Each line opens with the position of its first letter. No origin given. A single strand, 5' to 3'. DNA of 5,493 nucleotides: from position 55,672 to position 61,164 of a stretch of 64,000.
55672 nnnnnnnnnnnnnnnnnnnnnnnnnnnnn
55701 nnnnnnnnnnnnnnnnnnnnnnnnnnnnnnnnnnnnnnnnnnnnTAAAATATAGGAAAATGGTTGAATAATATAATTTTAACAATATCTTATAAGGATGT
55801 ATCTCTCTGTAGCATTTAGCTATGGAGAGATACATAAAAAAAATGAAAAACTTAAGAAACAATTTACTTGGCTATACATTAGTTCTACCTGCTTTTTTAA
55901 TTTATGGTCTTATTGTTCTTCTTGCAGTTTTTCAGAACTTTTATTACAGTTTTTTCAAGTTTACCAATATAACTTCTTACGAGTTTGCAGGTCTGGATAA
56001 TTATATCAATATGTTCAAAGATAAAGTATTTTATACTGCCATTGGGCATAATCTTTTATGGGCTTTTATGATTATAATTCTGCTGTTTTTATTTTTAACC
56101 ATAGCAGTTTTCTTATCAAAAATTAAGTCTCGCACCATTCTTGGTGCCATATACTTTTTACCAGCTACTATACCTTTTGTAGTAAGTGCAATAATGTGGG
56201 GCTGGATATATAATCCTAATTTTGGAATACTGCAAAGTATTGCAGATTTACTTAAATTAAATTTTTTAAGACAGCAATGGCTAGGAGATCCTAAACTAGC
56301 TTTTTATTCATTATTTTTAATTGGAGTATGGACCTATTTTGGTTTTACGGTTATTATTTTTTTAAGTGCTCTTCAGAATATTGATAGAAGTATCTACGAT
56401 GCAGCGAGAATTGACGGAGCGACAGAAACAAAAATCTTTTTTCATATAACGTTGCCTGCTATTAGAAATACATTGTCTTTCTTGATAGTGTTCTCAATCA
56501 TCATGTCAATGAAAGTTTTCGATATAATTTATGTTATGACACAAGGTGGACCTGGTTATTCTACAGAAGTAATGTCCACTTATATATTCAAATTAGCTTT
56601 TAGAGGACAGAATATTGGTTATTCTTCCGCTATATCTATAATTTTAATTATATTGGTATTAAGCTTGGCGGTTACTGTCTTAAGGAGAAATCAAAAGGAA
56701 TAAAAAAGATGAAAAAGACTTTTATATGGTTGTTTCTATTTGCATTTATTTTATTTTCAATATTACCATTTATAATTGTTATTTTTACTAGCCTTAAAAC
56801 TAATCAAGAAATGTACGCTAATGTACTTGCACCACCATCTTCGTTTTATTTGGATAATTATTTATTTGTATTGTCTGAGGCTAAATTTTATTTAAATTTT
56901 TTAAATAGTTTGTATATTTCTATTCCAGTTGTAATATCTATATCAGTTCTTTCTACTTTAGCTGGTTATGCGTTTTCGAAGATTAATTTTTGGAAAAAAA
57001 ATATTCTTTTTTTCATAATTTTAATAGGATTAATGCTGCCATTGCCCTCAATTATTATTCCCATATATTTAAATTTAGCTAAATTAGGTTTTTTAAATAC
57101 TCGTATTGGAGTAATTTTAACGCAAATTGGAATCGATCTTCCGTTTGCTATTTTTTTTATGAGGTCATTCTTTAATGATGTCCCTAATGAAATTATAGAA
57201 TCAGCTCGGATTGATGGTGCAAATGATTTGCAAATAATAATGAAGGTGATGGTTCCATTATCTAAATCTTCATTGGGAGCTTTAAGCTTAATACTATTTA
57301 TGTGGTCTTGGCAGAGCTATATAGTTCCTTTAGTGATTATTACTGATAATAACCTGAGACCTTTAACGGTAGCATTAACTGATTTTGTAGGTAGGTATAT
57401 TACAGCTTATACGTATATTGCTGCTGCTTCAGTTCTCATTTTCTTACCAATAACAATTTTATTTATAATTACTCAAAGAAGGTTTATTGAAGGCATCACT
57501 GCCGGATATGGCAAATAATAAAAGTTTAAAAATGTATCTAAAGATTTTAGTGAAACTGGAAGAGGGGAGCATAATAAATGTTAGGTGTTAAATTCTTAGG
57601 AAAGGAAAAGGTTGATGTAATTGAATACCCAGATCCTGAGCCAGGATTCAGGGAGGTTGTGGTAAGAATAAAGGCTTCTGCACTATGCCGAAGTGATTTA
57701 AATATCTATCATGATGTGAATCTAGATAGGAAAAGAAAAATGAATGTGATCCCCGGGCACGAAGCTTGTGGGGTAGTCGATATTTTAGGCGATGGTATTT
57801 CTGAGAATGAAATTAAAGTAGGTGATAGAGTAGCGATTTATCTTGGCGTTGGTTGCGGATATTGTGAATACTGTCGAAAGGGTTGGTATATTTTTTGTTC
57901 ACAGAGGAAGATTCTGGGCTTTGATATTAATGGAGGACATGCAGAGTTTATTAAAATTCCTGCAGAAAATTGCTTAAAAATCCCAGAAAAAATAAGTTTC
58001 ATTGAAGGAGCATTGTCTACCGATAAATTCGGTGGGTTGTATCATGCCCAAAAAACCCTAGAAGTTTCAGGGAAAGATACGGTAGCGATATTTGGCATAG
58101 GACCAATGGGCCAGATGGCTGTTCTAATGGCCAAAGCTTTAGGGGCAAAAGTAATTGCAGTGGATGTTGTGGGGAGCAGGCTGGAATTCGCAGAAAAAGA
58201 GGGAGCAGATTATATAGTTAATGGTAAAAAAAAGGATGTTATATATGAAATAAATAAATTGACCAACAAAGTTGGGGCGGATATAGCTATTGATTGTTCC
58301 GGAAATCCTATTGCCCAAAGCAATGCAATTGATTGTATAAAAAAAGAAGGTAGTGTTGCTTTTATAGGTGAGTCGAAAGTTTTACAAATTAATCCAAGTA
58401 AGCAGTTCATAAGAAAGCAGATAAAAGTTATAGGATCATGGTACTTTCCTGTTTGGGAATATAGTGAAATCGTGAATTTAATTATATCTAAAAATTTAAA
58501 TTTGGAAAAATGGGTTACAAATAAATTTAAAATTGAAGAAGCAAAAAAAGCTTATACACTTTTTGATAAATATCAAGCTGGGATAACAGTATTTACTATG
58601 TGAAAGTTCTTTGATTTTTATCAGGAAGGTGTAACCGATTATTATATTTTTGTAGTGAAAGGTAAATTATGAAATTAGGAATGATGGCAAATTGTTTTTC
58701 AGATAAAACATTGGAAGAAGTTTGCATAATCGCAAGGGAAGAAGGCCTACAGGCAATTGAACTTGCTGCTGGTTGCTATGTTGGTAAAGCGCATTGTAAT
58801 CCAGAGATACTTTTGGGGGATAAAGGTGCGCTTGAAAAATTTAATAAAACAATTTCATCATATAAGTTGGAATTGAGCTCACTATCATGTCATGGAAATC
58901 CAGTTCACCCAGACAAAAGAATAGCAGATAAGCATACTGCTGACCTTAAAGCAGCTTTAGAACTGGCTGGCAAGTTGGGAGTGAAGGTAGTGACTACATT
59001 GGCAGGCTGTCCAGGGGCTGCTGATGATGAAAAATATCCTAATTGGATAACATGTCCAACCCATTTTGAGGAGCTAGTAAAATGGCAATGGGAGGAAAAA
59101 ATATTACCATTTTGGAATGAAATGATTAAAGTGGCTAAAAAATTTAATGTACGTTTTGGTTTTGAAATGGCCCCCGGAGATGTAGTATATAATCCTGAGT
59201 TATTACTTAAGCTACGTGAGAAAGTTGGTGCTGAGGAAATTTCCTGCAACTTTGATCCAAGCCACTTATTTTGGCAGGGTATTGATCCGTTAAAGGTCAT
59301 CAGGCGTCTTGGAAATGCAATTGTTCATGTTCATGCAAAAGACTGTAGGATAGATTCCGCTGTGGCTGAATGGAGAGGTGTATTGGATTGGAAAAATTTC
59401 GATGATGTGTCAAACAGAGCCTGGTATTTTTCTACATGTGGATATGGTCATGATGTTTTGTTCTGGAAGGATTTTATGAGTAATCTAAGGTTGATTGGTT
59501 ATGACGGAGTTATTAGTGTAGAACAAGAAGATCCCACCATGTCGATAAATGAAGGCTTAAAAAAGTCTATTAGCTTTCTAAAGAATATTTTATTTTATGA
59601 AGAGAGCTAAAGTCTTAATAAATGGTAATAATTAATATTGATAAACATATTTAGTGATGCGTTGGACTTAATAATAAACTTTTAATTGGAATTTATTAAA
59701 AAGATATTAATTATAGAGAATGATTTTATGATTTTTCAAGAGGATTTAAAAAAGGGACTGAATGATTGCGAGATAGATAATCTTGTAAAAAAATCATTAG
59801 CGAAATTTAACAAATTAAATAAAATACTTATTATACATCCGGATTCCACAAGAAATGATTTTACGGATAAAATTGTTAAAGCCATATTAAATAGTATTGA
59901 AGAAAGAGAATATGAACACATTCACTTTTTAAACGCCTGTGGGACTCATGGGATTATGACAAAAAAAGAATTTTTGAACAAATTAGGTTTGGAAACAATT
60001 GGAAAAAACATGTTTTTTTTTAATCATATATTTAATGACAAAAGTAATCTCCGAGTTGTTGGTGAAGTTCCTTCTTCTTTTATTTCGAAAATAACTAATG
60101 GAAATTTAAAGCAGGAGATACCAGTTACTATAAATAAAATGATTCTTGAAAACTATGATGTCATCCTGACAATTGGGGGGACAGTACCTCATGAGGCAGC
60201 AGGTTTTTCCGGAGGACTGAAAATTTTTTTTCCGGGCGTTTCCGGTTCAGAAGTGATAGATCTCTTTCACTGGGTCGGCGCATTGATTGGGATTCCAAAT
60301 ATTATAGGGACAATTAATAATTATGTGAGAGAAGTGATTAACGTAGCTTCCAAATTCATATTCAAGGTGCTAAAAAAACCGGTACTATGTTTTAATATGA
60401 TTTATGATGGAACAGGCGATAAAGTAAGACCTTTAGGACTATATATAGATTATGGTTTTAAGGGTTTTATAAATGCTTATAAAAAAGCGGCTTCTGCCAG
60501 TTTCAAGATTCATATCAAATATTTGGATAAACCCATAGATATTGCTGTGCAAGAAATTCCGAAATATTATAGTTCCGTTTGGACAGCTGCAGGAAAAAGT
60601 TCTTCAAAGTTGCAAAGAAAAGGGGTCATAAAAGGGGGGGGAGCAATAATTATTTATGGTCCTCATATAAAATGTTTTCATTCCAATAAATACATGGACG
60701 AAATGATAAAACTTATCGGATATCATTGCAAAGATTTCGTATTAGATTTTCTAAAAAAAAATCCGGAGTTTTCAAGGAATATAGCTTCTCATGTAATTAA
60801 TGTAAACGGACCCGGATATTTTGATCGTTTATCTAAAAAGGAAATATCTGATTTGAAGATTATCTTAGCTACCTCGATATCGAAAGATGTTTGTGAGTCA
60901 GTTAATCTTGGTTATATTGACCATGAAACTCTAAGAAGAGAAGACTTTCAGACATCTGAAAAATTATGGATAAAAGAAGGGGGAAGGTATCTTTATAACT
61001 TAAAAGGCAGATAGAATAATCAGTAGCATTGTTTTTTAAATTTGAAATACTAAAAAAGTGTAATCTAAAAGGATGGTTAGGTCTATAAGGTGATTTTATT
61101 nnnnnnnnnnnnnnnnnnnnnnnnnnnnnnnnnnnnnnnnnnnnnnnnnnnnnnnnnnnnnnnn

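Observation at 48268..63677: Gfo/Idh/MocA + xylose-isomerase-like TIM-barrel pairs with LacI and a CUT1 importer: candidate oxidative (3-keto) glycoside-cleavage locus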

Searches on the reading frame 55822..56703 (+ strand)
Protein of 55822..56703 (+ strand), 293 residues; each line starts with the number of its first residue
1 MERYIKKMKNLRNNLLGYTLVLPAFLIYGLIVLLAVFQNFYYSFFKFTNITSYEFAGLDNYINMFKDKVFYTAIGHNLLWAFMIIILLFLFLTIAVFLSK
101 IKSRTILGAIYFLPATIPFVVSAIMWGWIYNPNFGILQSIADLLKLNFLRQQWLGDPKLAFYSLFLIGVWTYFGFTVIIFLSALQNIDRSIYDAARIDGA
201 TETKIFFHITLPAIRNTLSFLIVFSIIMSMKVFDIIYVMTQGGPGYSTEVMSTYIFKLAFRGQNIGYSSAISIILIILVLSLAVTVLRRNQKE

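Call 4: search_protein_families(library=pfam, proteins=[window:55822-56703:+])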
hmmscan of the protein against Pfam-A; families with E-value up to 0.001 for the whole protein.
window:55822-56703:+ (293 aa): 1 family
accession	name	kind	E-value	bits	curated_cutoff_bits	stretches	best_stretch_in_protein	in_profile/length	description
PF00528.27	BPD_transp_1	-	3.3e-16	60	26.4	1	100-289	13-176/184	Binding-protein-dependent transport system inner membrane component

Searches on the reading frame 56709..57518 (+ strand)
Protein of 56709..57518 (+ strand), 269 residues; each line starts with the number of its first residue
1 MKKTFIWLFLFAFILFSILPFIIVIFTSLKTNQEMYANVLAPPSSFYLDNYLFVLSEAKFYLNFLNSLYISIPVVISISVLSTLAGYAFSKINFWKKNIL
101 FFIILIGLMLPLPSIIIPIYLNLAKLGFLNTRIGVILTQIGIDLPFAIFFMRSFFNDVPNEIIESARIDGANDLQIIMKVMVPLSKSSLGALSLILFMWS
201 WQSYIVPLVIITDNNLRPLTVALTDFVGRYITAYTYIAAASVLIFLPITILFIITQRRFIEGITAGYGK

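Call 4: search_protein_families(library=pfam, proteins=[window:56709-57518:+])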
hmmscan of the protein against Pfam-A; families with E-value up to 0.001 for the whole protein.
window:56709-57518:+ (269 aa): 1 family
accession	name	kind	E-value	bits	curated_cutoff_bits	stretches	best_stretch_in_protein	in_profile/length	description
PF00528.27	BPD_transp_1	-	7.1e-16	58.9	26.4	1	82-259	5-178/184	Binding-protein-dependent transport system inner membrane component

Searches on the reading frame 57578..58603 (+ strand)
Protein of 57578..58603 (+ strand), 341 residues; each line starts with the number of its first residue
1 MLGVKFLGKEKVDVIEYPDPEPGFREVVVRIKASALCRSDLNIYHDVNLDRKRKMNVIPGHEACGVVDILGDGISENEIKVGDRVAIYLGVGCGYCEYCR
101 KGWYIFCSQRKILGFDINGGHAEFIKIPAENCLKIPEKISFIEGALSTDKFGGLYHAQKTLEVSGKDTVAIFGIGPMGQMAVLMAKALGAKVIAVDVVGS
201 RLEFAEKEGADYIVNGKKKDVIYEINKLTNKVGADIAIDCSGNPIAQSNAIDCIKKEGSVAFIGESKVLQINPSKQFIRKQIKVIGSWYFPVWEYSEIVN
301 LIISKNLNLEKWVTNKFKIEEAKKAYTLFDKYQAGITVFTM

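Call 4: search_protein_families(library=pfam, proteins=[window:57578-58603:+])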
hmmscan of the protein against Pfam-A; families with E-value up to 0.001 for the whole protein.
window:57578-58603:+ (341 aa): 6 families
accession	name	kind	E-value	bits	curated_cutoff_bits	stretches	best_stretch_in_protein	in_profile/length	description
PF00107.32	ADH_zinc_N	-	1.2e-29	103.3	31.8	1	176-301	1-126/129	Zinc-binding dehydrogenase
PF08240.17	ADH_N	-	2.9e-25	88.9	23.5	1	25-137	3-104/104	Alcohol dehydrogenase GroES-like domain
PF16912.11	Glu_dehyd_C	-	3.6e-06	27.1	34.9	1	166-327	31-199/211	Glucose dehydrogenase C-terminus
PF13602.12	ADH_zinc_N_2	-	1.4e-05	26.5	27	1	209-328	2-122/134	Zinc-binding dehydrogenase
PF01262.27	AlaDh_PNT_C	-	0.00012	22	23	1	152-213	14-76/214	Alanine dehydrogenase/PNT, C-terminal domain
PF02826.25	2-Hacid_dh_C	-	0.00032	20.6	25.1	1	158-210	29-80/178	D-isomer specific 2-hydroxyacid dehydrogenase, NAD binding domain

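Call 6: search_protein_families(library=ncbifam, max_evalue=0.00001, proteins=[window:57578-58603:+])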
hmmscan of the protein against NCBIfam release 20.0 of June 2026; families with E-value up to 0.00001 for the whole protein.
window:57578-58603:+ (341 aa): 23 families
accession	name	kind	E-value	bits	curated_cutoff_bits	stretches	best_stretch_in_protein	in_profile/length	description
TIGR00692.1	tdh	equivalog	2.1e-58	198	458.35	1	9-340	8-339/340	L-threonine 3-dehydrogenase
NF003808.0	PRK05396.1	equivalog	4.6e-58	196.7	380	1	10-339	11-338/341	L-threonine 3-dehydrogenase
NF041097.1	keto_inos_dh_IolM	equivalog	2.1e-48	164.9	450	1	5-337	33-385/389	scyllo-inosose 3-dehydrogenase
NF010344.0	PRK13771.1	subfamily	5.1e-45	153.9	349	1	9-332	10-324/334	putative alcohol dehydrogenase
NF006940.0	PRK09422.1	equivalog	4.8e-41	140.8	344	1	13-287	13-283/338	alcohol dehydrogenase AdhP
NF007489.0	PRK10083.1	equivalog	4.7e-39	134.3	376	1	10-333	10-327/339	Zn-dependent oxidoreductase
TIGR03451.1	mycoS_dep_FDH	equivalog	2.4e-38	131.9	512.9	1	13-329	15-346/358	S-(hydroxymethyl)mycothiol dehydrogenase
TIGR03201.1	dearomat_had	equivalog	3.2e-33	115.3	338.65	1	18-316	17-324/349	6-hydroxycyclohex-1-ene-1-carbonyl-CoA dehydrogenase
NF041172.1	AcrlCoa_red_Thmprot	equivalog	3.7e-33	114.9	500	1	10-331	11-323/334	acryloyl-CoA reductase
NF007642.0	PRK10309.1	equivalog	8.3e-33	114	550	1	12-325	12-329/347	galactitol-1-phosphate 5-dehydrogenase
NF007375.0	PRK09880.1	equivalog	2.1e-32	112.3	469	1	25-328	28-329/344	L-idonate 5-dehydrogenase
TIGR03989.1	Rxyl_3153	subfamily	3e-31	109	440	2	118-327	138-356/370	NDMA-dependent alcohol dehydrogenase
TIGR03366.1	HpnZ_proposed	hypoth_equivalog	4e-29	101.8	328.1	1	26-289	7-280/315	putative phosphonate catabolism associated alcohol dehydrogenase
TIGR02824.1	quinone_pig3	subfamily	2.9e-27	95.5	296.8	2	113-288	86-263/325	putative NAD(P)H quinone oxidoreductase, PIG3 family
NF047908.1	AldhRedAhr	equivalog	7.3e-27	94.1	470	1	10-305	14-301/335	NADPH-dependent aldehyde reductase Ahr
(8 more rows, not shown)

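Call 71: search_solved_structures(query=window:57578-58603:+, max_evalue=1e-30)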
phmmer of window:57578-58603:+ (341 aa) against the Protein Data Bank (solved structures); distinct sequences matched with E-value up to 1e-30: 27.
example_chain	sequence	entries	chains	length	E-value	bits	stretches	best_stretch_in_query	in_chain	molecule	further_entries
2dfv_A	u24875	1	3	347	4.4e-45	157.5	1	13-339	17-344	Probable L-threonine 3-dehydrogenase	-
2d8a_A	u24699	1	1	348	4.5e-45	157.5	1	13-339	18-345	Probable L-threonine 3-dehydrogenase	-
1rjw_A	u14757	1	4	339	1.7e-44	155.6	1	9-288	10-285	Alcohol dehydrogenase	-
3pii_A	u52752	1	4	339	3.2e-44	154.7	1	9-288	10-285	Alcohol dehydrogenase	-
9u4x_A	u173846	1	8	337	5.3e-41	144.1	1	9-264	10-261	Alcohol dehydrogenase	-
3gfb_A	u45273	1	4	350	1.6e-39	139.2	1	13-339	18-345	L-threonine 3-dehydrogenase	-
3s1l_A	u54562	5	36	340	5.6e-39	137.5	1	13-264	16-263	Zinc-containing alcohol dehydrogenase superfamily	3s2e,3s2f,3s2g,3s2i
2dq4_A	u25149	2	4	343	7.8e-39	137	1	6-334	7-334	L-threonine 3-dehydrogenase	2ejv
6iqd_A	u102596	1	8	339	5.1e-38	134.3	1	13-265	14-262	Alcohol dehydrogenase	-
6n7l_A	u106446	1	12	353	1.3e-37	133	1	10-322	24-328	Alcohol dehydrogenase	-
6z42_A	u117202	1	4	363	2e-36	129.1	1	10-264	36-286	Alcohol dehydrogenase, zinc-containing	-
5kia_A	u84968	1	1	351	2e-35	125.8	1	18-332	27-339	L-threonine 3-dehydrogenase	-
1llu_A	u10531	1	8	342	2.4e-35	125.5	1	13-266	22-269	Alcohol Dehydrogenase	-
9flz_A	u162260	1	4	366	7.9e-35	123.8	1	12-264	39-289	alcohol dehydrogenase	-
3meq_A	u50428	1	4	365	8.4e-35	123.7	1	8-264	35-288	Alcohol dehydrogenase, zinc-containing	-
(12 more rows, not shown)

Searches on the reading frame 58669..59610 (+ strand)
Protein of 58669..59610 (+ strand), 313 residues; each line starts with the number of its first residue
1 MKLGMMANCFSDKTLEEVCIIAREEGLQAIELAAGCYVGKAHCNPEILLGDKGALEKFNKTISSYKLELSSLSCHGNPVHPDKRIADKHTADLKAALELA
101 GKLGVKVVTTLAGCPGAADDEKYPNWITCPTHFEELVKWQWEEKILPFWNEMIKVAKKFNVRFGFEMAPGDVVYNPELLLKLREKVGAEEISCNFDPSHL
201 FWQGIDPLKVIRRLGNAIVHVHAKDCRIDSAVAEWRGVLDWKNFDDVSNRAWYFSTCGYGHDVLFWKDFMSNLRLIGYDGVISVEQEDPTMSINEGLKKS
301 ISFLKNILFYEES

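Call 4: search_protein_families(library=pfam, proteins=[window:58669-59610:+])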
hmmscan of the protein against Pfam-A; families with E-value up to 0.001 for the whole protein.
window:58669-59610:+ (313 aa): 1 family
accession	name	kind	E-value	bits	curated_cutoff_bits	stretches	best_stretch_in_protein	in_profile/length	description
PF01261.30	AP_endonuc_2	-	2.9e-31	109.5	31.1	1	22-306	4-248/249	Xylose isomerase-like TIM barrel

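Call 6: search_protein_families(library=ncbifam, max_evalue=0.00001, proteins=[window:58669-59610:+])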
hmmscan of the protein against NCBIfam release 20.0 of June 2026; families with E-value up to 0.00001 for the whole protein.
window:58669-59610:+ (313 aa): 1 family
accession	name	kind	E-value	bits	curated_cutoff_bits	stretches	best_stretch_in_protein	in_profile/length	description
TIGR04379.1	myo_inos_iolE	equivalog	8e-12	45.3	290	1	60-290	55-271/290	myo-inosose-2 dehydratase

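Call 12: search_solved_structures(query=window:58669-59610:+, max_evalue=0.01)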
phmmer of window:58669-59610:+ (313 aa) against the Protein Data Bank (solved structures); distinct sequences matched with E-value up to 0.01: 4.
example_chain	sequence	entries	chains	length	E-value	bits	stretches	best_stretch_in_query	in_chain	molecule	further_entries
2zds_A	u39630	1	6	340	5.8e-22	81.5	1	88-307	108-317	Putative DNA-binding protein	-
3wqo_A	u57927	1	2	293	2.5e-06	30.1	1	149-225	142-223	Uncharacterized protein MJ1311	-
3p6l_A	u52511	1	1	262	0.0017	20.7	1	94-229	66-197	Sugar phosphate isomerase/epimerase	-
3tva_A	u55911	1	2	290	0.0065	18.8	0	122-289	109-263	Xylose isomerase domain protein TIM barrel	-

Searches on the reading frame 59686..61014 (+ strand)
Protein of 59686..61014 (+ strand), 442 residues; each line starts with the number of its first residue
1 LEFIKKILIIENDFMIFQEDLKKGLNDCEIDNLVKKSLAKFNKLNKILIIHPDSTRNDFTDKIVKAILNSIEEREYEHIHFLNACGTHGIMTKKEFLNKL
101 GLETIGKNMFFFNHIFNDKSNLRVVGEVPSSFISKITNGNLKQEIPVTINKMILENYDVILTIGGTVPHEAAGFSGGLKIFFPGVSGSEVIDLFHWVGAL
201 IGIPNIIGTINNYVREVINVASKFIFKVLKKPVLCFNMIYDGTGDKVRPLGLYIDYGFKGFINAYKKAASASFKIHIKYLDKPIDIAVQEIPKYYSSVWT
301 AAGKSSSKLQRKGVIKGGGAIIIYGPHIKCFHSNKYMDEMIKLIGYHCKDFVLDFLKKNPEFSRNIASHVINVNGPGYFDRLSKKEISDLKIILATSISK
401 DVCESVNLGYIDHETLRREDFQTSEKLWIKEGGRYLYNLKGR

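Call 5: search_protein_families(library=pfam, proteins=[window:59686-61014:+])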
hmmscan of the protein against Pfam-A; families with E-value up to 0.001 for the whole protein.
window:59686-61014:+ (442 aa): 1 family
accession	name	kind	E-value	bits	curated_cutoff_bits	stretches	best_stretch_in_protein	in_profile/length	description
PF09861.14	Lar_N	-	4e-25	88.7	23.3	1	38-196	47-193/204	Lactate racemase N-terminal domain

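Call 6: search_protein_families(library=ncbifam, max_evalue=0.00001, proteins=[window:59686-61014:+])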
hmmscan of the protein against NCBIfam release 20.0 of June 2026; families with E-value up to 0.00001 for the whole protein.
window:59686-61014:+ (442 aa): 5 families
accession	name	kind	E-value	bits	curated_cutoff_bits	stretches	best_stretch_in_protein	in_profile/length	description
NF052594.1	NPN_18_hexonate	equivalog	7.5e-56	189.6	500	1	23-379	3-349/411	nickel-dependent putative hexonate epimerase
NF033504.2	Ni_dep_LarA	equivalog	2.8e-21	75.7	460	1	36-197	52-200/422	nickel-dependent lactate racemase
NF052593.1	NPN_racem_MAR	equivalog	4.9e-20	71.5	500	1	36-222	49-222/415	nickel-dependent malate racemase, LarAH6 family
NF052525.1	NPN_LarAH10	equivalog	4.3e-16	58.6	540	1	41-195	57-199/426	NPN-dependent 2-hydroxyacid racemase, LarAH10 family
NF052595.1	NPN_LarAH5_MAR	equivalog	1.4e-13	50.6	462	1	30-195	42-195/415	nickel-dependent malate racemase, LarAH5 family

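Call 14: search_solved_structures(query=window:59686-61014:+, max_evalue=0.01)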
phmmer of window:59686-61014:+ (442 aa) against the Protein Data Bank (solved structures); distinct sequences matched with E-value up to 0.01: 6.
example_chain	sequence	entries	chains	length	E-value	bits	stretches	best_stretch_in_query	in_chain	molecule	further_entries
4nar_A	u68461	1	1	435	3.1e-133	447.8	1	33-442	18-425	Putative uronate isomerase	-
5huq_A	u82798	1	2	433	2.5e-06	29.7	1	19-205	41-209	Lactate racemization operon protein LarA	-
6c1w_A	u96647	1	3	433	2.5e-06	29.7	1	19-205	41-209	Lactate racemase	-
2yjg_A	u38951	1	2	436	2.7e-06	29.5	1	33-195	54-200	LACTATE RACEMASE APOPROTEIN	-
8ezf_B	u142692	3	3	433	7.2e-06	28.1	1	19-205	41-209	Lactate racemase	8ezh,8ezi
9q2u_A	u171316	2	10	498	0.0072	18.2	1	78-295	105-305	Lactate racemase A | LarA-like nickel-pincer nucleotide cofactor-utilizing enzyme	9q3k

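Call 91: search_solved_structures(query=window:59686-61014:+, max_evalue=1e-50, show_alignments=1)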
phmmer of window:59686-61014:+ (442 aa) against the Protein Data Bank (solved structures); distinct sequences matched with E-value up to 1e-50: 1.
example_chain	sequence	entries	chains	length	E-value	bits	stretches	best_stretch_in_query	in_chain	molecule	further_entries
4nar_A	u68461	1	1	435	3.1e-133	447.8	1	33-442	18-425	Putative uronate isomerase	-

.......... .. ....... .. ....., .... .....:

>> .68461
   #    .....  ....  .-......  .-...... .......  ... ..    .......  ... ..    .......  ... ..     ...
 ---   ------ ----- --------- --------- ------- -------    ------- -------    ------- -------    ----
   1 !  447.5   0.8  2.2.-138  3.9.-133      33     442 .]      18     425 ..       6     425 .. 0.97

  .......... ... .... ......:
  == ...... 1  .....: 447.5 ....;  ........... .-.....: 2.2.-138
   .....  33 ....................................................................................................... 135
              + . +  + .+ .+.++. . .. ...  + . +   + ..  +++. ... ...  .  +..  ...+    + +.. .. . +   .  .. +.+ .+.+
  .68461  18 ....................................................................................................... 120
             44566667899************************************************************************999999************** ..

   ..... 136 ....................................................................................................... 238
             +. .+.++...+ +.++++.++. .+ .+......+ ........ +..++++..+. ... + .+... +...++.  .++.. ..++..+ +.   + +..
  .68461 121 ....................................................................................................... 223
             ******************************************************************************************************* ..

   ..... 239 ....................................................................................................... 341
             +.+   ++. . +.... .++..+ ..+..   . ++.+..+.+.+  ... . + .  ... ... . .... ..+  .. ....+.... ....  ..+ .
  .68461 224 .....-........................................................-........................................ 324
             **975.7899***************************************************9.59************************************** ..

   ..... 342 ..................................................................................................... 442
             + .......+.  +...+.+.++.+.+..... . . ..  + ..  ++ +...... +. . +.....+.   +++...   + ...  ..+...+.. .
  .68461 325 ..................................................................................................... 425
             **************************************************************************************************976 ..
